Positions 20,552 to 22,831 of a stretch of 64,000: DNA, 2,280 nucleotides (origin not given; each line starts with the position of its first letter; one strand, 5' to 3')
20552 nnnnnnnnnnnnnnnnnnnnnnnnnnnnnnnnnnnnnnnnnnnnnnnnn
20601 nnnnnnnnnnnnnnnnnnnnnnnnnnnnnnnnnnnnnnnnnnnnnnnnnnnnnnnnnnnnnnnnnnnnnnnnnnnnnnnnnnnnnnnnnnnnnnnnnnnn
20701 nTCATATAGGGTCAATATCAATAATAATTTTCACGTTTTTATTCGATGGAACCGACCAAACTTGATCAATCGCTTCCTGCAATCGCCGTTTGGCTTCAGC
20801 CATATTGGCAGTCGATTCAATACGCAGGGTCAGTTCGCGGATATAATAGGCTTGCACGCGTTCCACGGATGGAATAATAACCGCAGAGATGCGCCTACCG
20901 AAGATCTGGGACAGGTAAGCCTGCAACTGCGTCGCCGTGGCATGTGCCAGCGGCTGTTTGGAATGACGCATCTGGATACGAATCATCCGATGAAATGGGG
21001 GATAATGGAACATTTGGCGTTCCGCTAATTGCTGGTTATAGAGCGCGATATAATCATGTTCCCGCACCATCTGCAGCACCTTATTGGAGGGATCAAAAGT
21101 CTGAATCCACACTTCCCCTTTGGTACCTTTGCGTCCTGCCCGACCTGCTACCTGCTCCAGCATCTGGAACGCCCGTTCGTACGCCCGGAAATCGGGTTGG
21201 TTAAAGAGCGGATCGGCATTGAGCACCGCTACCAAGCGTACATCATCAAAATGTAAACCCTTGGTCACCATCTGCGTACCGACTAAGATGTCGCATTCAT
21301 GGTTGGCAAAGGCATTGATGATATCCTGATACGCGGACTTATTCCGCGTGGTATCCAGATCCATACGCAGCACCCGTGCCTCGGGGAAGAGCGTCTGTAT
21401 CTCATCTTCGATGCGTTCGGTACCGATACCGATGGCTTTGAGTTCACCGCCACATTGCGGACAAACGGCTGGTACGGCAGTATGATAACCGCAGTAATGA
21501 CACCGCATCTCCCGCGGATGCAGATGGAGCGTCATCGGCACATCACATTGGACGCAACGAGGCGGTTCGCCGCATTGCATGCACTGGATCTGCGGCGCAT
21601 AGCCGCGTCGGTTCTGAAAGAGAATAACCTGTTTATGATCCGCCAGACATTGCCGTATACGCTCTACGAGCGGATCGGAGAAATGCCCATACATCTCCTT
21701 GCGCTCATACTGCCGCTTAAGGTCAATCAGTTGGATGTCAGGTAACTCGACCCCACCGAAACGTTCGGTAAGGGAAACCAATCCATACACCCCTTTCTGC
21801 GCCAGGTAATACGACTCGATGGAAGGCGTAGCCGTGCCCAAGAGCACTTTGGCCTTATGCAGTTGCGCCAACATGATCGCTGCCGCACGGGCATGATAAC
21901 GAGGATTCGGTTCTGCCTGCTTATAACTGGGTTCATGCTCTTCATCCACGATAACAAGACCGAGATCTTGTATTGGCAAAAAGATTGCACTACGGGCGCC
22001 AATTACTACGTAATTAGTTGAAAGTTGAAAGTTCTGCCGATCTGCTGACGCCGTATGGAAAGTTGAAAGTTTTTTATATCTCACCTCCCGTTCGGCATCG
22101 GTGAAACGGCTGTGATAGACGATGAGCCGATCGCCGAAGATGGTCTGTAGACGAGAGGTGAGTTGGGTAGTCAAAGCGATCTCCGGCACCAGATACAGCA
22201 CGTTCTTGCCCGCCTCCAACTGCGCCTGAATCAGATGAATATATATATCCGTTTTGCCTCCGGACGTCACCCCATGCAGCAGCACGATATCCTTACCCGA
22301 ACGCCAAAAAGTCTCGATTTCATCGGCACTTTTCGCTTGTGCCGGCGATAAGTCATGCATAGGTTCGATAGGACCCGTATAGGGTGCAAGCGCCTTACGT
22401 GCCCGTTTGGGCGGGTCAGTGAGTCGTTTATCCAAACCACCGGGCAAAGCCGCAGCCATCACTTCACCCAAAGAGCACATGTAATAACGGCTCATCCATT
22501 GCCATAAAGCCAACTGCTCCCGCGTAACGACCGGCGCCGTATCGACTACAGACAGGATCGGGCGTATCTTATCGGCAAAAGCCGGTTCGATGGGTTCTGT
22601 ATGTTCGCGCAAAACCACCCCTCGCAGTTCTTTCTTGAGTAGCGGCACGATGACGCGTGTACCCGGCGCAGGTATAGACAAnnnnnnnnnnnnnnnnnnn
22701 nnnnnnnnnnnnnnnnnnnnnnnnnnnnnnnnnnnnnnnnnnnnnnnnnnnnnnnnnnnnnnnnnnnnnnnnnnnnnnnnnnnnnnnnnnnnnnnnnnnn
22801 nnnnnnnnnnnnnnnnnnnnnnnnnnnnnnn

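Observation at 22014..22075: priA carries a 62-nt repeat-core-repeat insertion inside the helicase core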

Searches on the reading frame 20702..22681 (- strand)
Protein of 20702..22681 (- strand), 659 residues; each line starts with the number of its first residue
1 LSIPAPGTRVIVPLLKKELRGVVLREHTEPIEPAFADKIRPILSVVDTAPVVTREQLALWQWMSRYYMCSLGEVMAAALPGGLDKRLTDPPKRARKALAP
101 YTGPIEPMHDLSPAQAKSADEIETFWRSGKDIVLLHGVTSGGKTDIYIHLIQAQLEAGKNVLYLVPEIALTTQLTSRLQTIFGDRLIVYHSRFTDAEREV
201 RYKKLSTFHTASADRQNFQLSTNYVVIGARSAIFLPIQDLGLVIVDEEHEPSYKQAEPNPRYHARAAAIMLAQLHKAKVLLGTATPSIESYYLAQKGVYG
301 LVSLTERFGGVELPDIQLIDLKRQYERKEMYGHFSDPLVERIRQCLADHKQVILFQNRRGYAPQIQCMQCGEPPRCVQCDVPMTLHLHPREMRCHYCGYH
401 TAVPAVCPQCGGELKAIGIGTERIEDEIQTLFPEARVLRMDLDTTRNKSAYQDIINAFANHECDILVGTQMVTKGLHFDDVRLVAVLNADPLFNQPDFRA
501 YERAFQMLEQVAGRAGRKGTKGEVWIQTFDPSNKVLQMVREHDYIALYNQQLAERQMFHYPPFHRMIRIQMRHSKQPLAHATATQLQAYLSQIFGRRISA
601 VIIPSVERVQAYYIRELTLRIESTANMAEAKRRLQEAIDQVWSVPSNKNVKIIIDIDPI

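Call 8: find_homologous_proteins(query=window:20702-22681:-, max_evalue=1e-20)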
Query window:20702-22681:- (659 aa): 8000 proteins with E <= 1e-20 among 8000 candidates; the best 120 are listed.
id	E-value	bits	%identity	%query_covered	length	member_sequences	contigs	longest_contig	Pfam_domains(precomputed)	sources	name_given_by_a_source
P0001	0.0e+0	1498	99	100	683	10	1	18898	PF17764.7,PF00270.36,PF00271.38,PF22590.3,PF18319.8,PF18074.7,PF04851.22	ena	-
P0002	0.0e+0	1496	99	100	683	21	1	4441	PF17764.7,PF00270.36,PF00271.38,PF22590.3,PF18319.8,PF18074.7,PF04851.22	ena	-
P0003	0.0e+0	1287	84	100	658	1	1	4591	PF17764.7,PF00270.36,PF00271.38,PF22590.3,PF18319.8,PF18074.7,PF04851.22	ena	-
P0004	0.0e+0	1278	84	100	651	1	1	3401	PF17764.7,PF00270.36,PF00271.38,PF22590.3,PF18319.8,PF18074.7,PF04851.22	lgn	-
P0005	0.0e+0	1272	83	100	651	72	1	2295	PF17764.7,PF00270.36,PF00271.38,PF22590.3,PF18319.8,PF18074.7,PF04851.22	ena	-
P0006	0.0e+0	1272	83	100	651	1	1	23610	PF17764.7,PF00270.36,PF00271.38,PF22590.3,PF18319.8,PF18074.7,PF04851.22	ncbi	-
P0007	0.0e+0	1263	84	98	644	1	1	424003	PF17764.7,PF00270.36,PF00271.38,PF22590.3,PF18319.8,PF18074.7,PF04851.22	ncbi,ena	-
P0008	0.0e+0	1259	83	100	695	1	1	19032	PF17764.7,PF00270.36,PF00271.38,PF22590.3,PF18319.8,PF18074.7,PF04851.22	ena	-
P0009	0.0e+0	1259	83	100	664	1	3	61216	PF17764.7,PF00270.36,PF00271.38,PF22590.3,PF18319.8,PF18074.7,PF04851.22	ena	-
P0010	0.0e+0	1257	84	98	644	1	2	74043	PF17764.7,PF00270.36,PF00271.38,PF22590.3,PF18319.8,PF18074.7,PF04851.22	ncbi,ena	-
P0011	0.0e+0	1254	84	98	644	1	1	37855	PF17764.7,PF00270.36,PF00271.38,PF22590.3,PF18319.8,PF04851.22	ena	-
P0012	0.0e+0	1251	84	98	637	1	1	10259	PF17764.7,PF00270.36,PF00271.38,PF22590.3,PF18319.8,PF18074.7,PF04851.22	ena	-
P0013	0.0e+0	1249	84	98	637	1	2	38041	PF17764.7,PF00270.36,PF00271.38,PF22590.3,PF18319.8,PF18074.7,PF04851.22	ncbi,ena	-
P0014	0.0e+0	1246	84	98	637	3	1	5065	PF17764.7,PF00270.36,PF00271.38,PF22590.3,PF18319.8,PF18074.7,PF04851.22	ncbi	-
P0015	0.0e+0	1243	83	98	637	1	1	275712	PF17764.7,PF00270.36,PF00271.38,PF22590.3,PF18319.8,PF18074.7,PF04851.22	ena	-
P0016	0.0e+0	1241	82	100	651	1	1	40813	PF17764.7,PF00270.36,PF00271.38,PF18319.8,PF04851.22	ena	-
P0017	0.0e+0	1241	82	100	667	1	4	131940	PF17764.7,PF00270.36,PF00271.38,PF18319.8,PF04851.22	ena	-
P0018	0.0e+0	1239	83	98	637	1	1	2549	PF17764.7,PF00270.36,PF00271.38,PF22590.3,PF18319.8,PF18074.7,PF04851.22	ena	-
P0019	0.0e+0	1237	81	100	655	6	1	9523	PF17764.7,PF00270.36,PF00271.38,PF22590.3,PF18319.8,PF18074.7,PF04851.22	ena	-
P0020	0.0e+0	1236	83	98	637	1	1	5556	PF17764.7,PF00270.36,PF00271.38,PF22590.3,PF18319.8,PF18074.7,PF04851.22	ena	-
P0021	0.0e+0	1236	80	100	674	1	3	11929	PF17764.7,PF00270.36,PF00271.38,PF18319.8,PF18074.7,PF04851.22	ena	-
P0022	0.0e+0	1235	79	100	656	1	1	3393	PF17764.7,PF00270.36,PF00271.38,PF22590.3,PF18319.8,PF18074.7,PF04851.22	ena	-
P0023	0.0e+0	1234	81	100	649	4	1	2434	PF17764.7,PF00270.36,PF00271.38,PF22590.3,PF18319.8,PF18074.7,PF04851.22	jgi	-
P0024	0.0e+0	1233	82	100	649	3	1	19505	PF17764.7,PF00270.36,PF00271.38,PF22590.3,PF18319.8,PF18074.7,PF04851.22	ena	-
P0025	0.0e+0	1233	81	100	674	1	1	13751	PF17764.7,PF00270.36,PF00271.38,PF22590.3,PF18319.8,PF04851.22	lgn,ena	-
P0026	0.0e+0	1233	81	100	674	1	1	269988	PF17764.7,PF00270.36,PF00271.38,PF22590.3,PF18319.8,PF04851.22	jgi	-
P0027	0.0e+0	1233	81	100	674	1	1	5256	PF17764.7,PF00270.36,PF00271.38,PF22590.3,PF18319.8,PF18074.7,PF04851.22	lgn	-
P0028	0.0e+0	1232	81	100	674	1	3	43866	PF17764.7,PF00270.36,PF00271.38,PF22590.3,PF18319.8,PF04851.22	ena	-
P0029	0.0e+0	1231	80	100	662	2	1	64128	PF17764.7,PF00270.36,PF00271.38,PF22590.3,PF18319.8,PF04851.22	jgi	-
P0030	0.0e+0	1231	80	100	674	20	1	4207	PF17764.7,PF00270.36,PF00271.38,PF18319.8,PF18074.7,PF04851.22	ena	-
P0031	0.0e+0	1231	80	100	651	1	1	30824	PF17764.7,PF00270.36,PF00271.38,PF22590.3,PF18319.8,PF18074.7,PF04851.22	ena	-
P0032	0.0e+0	1231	80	100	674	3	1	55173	PF17764.7,PF00270.36,PF00271.38,PF18319.8,PF18074.7,PF04851.22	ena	-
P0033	0.0e+0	1231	82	98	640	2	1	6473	PF17764.7,PF00270.36,PF00271.38,PF22590.3,PF18319.8,PF18074.7,PF04851.22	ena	-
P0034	0.0e+0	1230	81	100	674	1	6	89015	PF17764.7,PF00270.36,PF00271.38,PF22590.3,PF18319.8,PF04851.22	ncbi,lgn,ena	-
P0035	0.0e+0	1230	83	98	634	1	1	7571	PF17764.7,PF00270.36,PF00271.38,PF22590.3,PF18319.8,PF18074.7,PF04851.22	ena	-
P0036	0.0e+0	1230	81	100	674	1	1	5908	PF17764.7,PF00270.36,PF00271.38,PF22590.3,PF18319.8,PF04851.22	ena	-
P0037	0.0e+0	1230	81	100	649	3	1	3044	PF17764.7,PF00270.36,PF00271.38,PF22590.3,PF18319.8,PF18074.7,PF04851.22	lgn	-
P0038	0.0e+0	1230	80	100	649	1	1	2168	PF17764.7,PF00270.36,PF00271.38,PF18319.8,PF18074.7,PF04851.22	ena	-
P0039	0.0e+0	1229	81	100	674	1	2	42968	PF17764.7,PF00270.36,PF00271.38,PF22590.3,PF18319.8,PF04851.22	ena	-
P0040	0.0e+0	1229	81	100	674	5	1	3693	PF17764.7,PF00270.36,PF00271.38,PF22590.3,PF18319.8,PF04851.22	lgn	-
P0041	0.0e+0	1229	80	100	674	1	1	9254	PF17764.7,PF00270.36,PF00271.38,PF22590.3,PF18319.8,PF04851.22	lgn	-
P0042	0.0e+0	1229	80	100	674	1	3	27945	PF17764.7,PF00270.36,PF00271.38,PF22590.3,PF18319.8,PF04851.22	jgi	jgi:primosomal protein N' (replication factor Y)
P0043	0.0e+0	1229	80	100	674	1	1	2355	PF17764.7,PF00270.36,PF00271.38,PF22590.3,PF18319.8,PF04851.22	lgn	-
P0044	0.0e+0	1229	80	100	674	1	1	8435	PF17764.7,PF00270.36,PF00271.38,PF22590.3,PF18319.8,PF04851.22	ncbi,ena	-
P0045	0.0e+0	1229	80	100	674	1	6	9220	PF17764.7,PF00270.36,PF00271.38,PF22590.3,PF18319.8,PF04851.22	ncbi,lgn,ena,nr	ncbi:MAG: primosomal protein N' [Paludibacteraceae bacterium]|nr:primosomal protein N' [Paludibacter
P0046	0.0e+0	1228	80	100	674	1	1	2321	PF17764.7,PF00270.36,PF00271.38,PF22590.3,PF18319.8,PF04851.22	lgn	-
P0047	0.0e+0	1228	81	100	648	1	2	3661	PF17764.7,PF00270.36,PF00271.38,PF18319.8,PF18074.7,PF04851.22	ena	-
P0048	0.0e+0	1228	80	100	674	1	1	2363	PF17764.7,PF00270.36,PF00271.38,PF22590.3,PF18319.8,PF04851.22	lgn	-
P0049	0.0e+0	1227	81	100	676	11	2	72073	PF17764.7,PF00270.36,PF00271.38,PF22590.3,PF18319.8,PF18074.7,PF04851.22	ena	-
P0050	0.0e+0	1227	80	100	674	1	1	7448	PF17764.7,PF00270.36,PF00271.38,PF22590.3,PF18319.8,PF04851.22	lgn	-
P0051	0.0e+0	1226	80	100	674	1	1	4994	PF17764.7,PF00270.36,PF00271.38,PF18319.8,PF18074.7,PF04851.22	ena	-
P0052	0.0e+0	1226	80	100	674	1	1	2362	PF17764.7,PF00270.36,PF00271.38,PF22590.3,PF18319.8,PF04851.22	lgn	-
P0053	0.0e+0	1226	81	100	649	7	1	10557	PF17764.7,PF00270.36,PF00271.38,PF18319.8,PF04851.22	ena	-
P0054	0.0e+0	1225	80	100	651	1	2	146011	PF17764.7,PF00270.36,PF00271.38,PF22590.3,PF18319.8,PF18074.7,PF04851.22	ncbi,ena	-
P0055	0.0e+0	1225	80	100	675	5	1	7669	PF17764.7,PF00270.36,PF00271.38,PF22590.3,PF18319.8,PF04851.22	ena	-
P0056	0.0e+0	1225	80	100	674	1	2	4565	PF17764.7,PF00270.36,PF00271.38,PF22590.3,PF18319.8,PF18074.7,PF04851.22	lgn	-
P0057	0.0e+0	1225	80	100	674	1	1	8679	PF17764.7,PF00270.36,PF00271.38,PF18319.8,PF18074.7,PF04851.22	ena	-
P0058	0.0e+0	1224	80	100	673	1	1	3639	PF17764.7,PF00270.36,PF00271.38,PF22590.3,PF18319.8,PF18074.7,PF04851.22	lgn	-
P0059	0.0e+0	1224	80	100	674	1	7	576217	PF17764.7,PF00270.36,PF00271.38,PF22590.3,PF18319.8,PF18074.7,PF04851.22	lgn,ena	-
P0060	0.0e+0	1224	80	100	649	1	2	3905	PF17764.7,PF00270.36,PF00271.38,PF22590.3,PF18319.8,PF18074.7,PF04851.22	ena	-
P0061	0.0e+0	1224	80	100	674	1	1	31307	PF17764.7,PF00270.36,PF00271.38,PF22590.3,PF18319.8,PF18074.7,PF04851.22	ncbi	-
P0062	0.0e+0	1224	80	100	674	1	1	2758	PF17764.7,PF00270.36,PF00271.38,PF22590.3,PF18319.8,PF18074.7,PF04851.22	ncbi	-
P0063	0.0e+0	1224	80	100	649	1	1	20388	PF17764.7,PF00270.36,PF00271.38,PF22590.3,PF18319.8,PF18074.7,PF04851.22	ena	-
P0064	0.0e+0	1223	79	100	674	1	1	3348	PF17764.7,PF00270.36,PF00271.38,PF18319.8,PF18074.7,PF04851.22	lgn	-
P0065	0.0e+0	1223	80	99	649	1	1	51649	PF17764.7,PF00270.36,PF00271.38,PF22590.3,PF18319.8,PF18074.7,PF04851.22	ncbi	-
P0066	0.0e+0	1223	80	100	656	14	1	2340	PF17764.7,PF00270.36,PF00271.38,PF22590.3,PF18319.8,PF18074.7,PF04851.22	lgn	-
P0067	0.0e+0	1223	80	100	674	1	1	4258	PF17764.7,PF00270.36,PF00271.38,PF22590.3,PF18319.8,PF18074.7,PF04851.22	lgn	-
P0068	0.0e+0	1223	81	100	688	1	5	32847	PF17764.7,PF00270.36,PF00271.38,PF18319.8,PF18074.7,PF04851.22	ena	-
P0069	0.0e+0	1223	79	100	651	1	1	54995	PF17764.7,PF00270.36,PF00271.38,PF22590.3,PF18319.8,PF18074.7,PF04851.22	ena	-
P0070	0.0e+0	1223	80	100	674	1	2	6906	PF17764.7,PF00270.36,PF00271.38,PF22590.3,PF18319.8,PF04851.22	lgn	-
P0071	0.0e+0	1223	80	100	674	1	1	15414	PF17764.7,PF00270.36,PF00271.38,PF22590.3,PF18319.8,PF18074.7,PF04851.22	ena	-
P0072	0.0e+0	1223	80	100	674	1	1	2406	PF17764.7,PF00270.36,PF00271.38,PF22590.3,PF18319.8,PF18074.7,PF04851.22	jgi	-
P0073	0.0e+0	1222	80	100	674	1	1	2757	PF17764.7,PF00270.36,PF00271.38,PF18319.8,PF18074.7,PF04851.22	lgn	-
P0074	0.0e+0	1222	80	100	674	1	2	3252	PF17764.7,PF00270.36,PF00271.38,PF22590.3,PF18319.8,PF18074.7,PF04851.22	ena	-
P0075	0.0e+0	1222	80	100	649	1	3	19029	PF17764.7,PF00270.36,PF00271.38,PF22590.3,PF18319.8,PF18074.7,PF04851.22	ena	-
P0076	0.0e+0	1222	81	100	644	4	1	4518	PF17764.7,PF00270.36,PF00271.38,PF18319.8,PF18074.7,PF04851.22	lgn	-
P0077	0.0e+0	1221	80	100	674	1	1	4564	PF17764.7,PF00270.36,PF00271.38,PF22590.3,PF18319.8,PF18074.7,PF04851.22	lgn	-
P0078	0.0e+0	1221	80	100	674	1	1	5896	PF17764.7,PF00270.36,PF00271.38,PF22590.3,PF18319.8,PF18074.7,PF04851.22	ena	-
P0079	0.0e+0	1220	80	100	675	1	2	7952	PF17764.7,PF00270.36,PF00271.38,PF18319.8,PF18074.7,PF04851.22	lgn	-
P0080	0.0e+0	1220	80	100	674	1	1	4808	PF17764.7,PF00270.36,PF00271.38,PF22590.3,PF18319.8,PF18074.7,PF04851.22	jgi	-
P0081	0.0e+0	1220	80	100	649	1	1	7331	PF17764.7,PF00270.36,PF00271.38,PF18319.8,PF18074.7,PF04851.22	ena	-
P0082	0.0e+0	1220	80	100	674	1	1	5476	PF17764.7,PF00270.36,PF00271.38,PF22590.3,PF18319.8,PF18074.7,PF04851.22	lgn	-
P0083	0.0e+0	1220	79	100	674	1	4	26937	PF17764.7,PF00270.36,PF00271.38,PF18319.8,PF18074.7,PF04851.22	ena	-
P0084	0.0e+0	1219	80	100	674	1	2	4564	PF17764.7,PF00270.36,PF00271.38,PF18319.8,PF18074.7,PF04851.22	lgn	-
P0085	0.0e+0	1219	80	100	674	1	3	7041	PF17764.7,PF00270.36,PF00271.38,PF18319.8,PF18074.7,PF04851.22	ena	-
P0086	0.0e+0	1219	80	100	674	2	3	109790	PF17764.7,PF00270.36,PF00271.38,PF22590.3,PF18319.8,PF04851.22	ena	-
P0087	0.0e+0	1219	80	100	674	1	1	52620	PF17764.7,PF00270.36,PF00271.38,PF22590.3,PF18319.8,PF18074.7,PF04851.22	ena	-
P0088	0.0e+0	1219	79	100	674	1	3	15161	PF17764.7,PF00270.36,PF00271.38,PF18319.8,PF18074.7,PF04851.22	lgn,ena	-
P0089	0.0e+0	1219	80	100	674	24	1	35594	PF17764.7,PF00270.36,PF00271.38,PF22590.3,PF18319.8,PF18074.7,PF04851.22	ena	-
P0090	0.0e+0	1218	79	100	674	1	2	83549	PF17764.7,PF00270.36,PF00271.38,PF18319.8,PF18074.7,PF04851.22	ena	-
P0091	0.0e+0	1218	79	100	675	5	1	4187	PF17764.7,PF00270.36,PF00271.38,PF18319.8,PF04851.22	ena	-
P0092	0.0e+0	1218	80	100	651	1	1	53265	PF17764.7,PF00270.36,PF00271.38,PF22590.3,PF18319.8,PF04851.22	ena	-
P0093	0.0e+0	1218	80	100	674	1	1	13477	PF17764.7,PF00270.36,PF00271.38,PF22590.3,PF18319.8,PF18074.7,PF04851.22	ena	-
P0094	0.0e+0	1218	79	100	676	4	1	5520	PF17764.7,PF00270.36,PF00271.38,PF18319.8,PF18074.7,PF04851.22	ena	-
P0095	0.0e+0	1217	80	100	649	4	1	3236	PF17764.7,PF00270.36,PF00271.38,PF18319.8,PF04851.22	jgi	jgi:primosomal protein N' (replication factor Y)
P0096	0.0e+0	1217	79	100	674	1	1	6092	PF17764.7,PF00270.36,PF00271.38,PF18319.8,PF18074.7,PF04851.22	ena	-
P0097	0.0e+0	1217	80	100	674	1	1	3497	PF17764.7,PF00270.36,PF00271.38,PF18319.8,PF18074.7,PF04851.22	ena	-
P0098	0.0e+0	1217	80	100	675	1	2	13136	PF17764.7,PF00270.36,PF00271.38,PF22590.3,PF18319.8,PF04851.22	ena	-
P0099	0.0e+0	1216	79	100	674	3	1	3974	PF17764.7,PF00270.36,PF00271.38,PF18319.8,PF18074.7,PF04851.22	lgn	-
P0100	0.0e+0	1216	80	100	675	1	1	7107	PF17764.7,PF00270.36,PF00271.38,PF18319.8,PF04851.22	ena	-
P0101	0.0e+0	1216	80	100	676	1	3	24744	PF17764.7,PF00270.36,PF00271.38,PF18319.8,PF18074.7,PF04851.22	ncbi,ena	-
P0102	0.0e+0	1216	80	100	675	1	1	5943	PF17764.7,PF00270.36,PF00271.38,PF18319.8,PF18074.7,PF04851.22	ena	-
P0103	0.0e+0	1216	80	100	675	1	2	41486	PF17764.7,PF00270.36,PF00271.38,PF18319.8,PF18074.7,PF04851.22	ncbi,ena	-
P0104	0.0e+0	1216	80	100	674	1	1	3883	PF17764.7,PF00270.36,PF00271.38,PF22590.3,PF18319.8,PF18074.7,PF04851.22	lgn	-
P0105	0.0e+0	1216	80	100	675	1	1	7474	PF17764.7,PF00270.36,PF00271.38,PF18319.8,PF18074.7,PF04851.22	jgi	-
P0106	0.0e+0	1215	80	100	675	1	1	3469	PF17764.7,PF00270.36,PF00271.38,PF22590.3,PF18319.8,PF04851.22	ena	-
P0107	0.0e+0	1215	80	100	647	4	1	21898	PF17764.7,PF00270.36,PF00271.38,PF22590.3,PF18319.8,PF18074.7,PF04851.22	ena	-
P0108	0.0e+0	1215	80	100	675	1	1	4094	PF17764.7,PF00270.36,PF00271.38,PF22590.3,PF18319.8,PF18074.7,PF04851.22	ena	-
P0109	0.0e+0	1215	80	100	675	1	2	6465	PF17764.7,PF00270.36,PF00271.38,PF22590.3,PF18319.8,PF04851.22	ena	-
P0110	0.0e+0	1215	80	100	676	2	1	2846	PF17764.7,PF00270.36,PF00271.38,PF18319.8,PF18074.7,PF04851.22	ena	-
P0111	0.0e+0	1215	80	100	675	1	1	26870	PF17764.7,PF00270.36,PF00271.38,PF18319.8,PF18074.7,PF04851.22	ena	-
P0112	0.0e+0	1215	80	100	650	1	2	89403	PF17764.7,PF00270.36,PF00271.38,PF22590.3,PF18319.8,PF04851.22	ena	-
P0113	0.0e+0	1215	80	100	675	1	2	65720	PF17764.7,PF00270.36,PF00271.38,PF18319.8,PF18074.7,PF04851.22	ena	-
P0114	0.0e+0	1215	80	100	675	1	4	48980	PF17764.7,PF00270.36,PF00271.38,PF18319.8,PF18074.7,PF04851.22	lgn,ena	-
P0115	0.0e+0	1215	80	100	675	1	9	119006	PF17764.7,PF00270.36,PF00271.38,PF18319.8,PF18074.7,PF04851.22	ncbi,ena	-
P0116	0.0e+0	1215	80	100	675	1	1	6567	PF17764.7,PF00270.36,PF00271.38,PF18319.8,PF18074.7,PF04851.22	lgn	-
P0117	0.0e+0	1215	80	100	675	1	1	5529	PF17764.7,PF00270.36,PF00271.38,PF18319.8,PF18074.7,PF04851.22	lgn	-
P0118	0.0e+0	1214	80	100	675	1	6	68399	PF17764.7,PF00270.36,PF00271.38,PF18319.8,PF18074.7,PF04851.22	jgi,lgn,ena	-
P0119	0.0e+0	1214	80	100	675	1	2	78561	PF17764.7,PF00270.36,PF00271.38,PF18319.8,PF18074.7,PF04851.22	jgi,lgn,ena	-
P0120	0.0e+0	1214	81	100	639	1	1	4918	PF17764.7,PF00270.36,PF00271.38,PF22590.3,PF18319.8,PF04851.22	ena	-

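Call 9: search_protein_families(library=pfam, proteins=[window:20702-22681:-])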
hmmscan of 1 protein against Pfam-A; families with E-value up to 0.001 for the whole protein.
window:20702-22681:- (659 aa): 7 families
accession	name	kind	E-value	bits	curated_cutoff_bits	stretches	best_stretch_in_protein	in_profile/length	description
PF17764.6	PriA_3primeBD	-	9.8e-22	77.1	22.7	1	5-80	23-96/96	3'DNA-binding domain (3'BD)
PF00270.35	DEAD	-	4.2e-16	59.6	26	1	113-289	2-162/167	DEAD/DEAH box helicase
PF04851.21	ResIII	-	3.3e-12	47.1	22.5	1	110-287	3-163/164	Type III restriction enzyme, res subunit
PF00271.37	Helicase_C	-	2e-10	41.3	23.5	1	442-519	45-110/110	Helicase conserved C-terminal domain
PF18319.7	Zn_ribbon_PriA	-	2.6e-09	37.3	26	1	376-400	1-25/27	PriA DNA helicase Cys-rich region (CRR) domain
PF18074.6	PriA_C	-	6.8e-08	33.7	26.9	1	562-658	1-95/95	Primosomal protein N C-terminal domain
PF22590.2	Cas3-like_C_2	-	3e-06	27.9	27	0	158-216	2-62/106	CRISPR-associated nuclease/helicase Cas3, C-terminal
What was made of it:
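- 20702..22681 (-): priA ORF as listed (TTG start, 659 aa). Conserved N-terminal codons continue in frame upstream to about 22786 without an ATG, GTG or TTG. Pfam: 3'BD, DEAD/ResIII, Zn-ribbon CRR, Helicase_C, PriA_C (call 9).
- On PriA (primosomal protein N') helicase: Pfam PF17764, PF00270/PF04851, PF18319, PF00271 and PF18074 all score above their cut-offs (call 9).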
